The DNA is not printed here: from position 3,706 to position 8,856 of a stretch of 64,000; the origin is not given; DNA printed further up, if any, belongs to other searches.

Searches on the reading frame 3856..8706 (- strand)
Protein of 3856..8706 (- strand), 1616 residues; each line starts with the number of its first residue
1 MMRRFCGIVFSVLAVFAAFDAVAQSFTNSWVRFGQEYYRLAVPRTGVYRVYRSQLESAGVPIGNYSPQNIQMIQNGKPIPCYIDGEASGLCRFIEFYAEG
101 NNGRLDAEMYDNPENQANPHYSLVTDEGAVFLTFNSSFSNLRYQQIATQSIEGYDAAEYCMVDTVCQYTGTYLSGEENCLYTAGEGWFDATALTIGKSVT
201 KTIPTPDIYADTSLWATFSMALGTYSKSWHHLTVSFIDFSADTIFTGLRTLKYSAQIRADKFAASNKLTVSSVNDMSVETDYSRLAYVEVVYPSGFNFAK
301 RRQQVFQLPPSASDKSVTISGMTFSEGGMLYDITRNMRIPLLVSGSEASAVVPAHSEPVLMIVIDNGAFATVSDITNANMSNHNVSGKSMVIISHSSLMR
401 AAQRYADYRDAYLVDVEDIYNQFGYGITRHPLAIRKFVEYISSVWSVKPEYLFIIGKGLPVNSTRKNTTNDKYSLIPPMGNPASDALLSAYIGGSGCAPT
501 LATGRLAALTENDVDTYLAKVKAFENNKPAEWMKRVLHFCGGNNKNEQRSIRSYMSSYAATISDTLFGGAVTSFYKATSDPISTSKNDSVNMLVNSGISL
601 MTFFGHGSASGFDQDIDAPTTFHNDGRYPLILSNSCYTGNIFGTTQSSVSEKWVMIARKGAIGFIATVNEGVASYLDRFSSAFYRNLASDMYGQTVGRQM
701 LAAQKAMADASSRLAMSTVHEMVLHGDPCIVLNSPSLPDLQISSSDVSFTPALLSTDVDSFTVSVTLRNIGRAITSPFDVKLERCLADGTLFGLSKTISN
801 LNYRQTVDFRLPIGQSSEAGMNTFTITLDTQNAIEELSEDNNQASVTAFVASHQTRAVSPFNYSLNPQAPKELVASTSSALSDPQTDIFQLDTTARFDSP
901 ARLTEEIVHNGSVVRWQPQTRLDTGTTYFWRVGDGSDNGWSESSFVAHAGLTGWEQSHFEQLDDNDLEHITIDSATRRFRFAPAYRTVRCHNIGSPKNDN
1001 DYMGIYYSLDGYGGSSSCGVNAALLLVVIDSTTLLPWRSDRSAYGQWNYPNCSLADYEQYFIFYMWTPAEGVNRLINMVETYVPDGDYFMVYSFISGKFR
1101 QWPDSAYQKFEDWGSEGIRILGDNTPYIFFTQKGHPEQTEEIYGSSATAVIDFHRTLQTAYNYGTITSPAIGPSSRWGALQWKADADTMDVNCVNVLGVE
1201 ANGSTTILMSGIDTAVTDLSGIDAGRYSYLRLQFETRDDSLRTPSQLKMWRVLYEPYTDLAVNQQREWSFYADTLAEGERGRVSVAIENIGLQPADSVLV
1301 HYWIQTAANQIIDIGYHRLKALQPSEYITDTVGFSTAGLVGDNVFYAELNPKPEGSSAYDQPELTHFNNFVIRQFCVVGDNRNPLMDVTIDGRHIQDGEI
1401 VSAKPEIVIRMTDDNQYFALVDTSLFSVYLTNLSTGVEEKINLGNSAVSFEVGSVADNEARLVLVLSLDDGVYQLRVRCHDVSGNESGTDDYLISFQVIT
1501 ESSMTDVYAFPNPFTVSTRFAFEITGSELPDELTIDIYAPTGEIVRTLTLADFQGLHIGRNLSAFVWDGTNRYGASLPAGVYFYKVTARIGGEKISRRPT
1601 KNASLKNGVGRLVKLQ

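Call 41: search_protein_families(library=pfam, proteins=[window:3856-8706:-], max_evalue=0.00001)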
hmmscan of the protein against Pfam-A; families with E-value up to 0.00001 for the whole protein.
window:3856-8706:- (1616 aa): 3 families
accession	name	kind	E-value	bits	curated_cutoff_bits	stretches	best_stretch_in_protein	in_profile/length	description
PF01364.23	Peptidase_C25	-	4e-61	207.8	23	1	390-731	1-373/374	Peptidase family C25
PF07705.17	CARDB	-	7.5e-11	42.6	22.7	1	738-845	2-100/101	CARDB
PF13860.13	FlgD_ig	-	3.1e-08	33.9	27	1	1517-1590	9-77/79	FlgD Ig-like domain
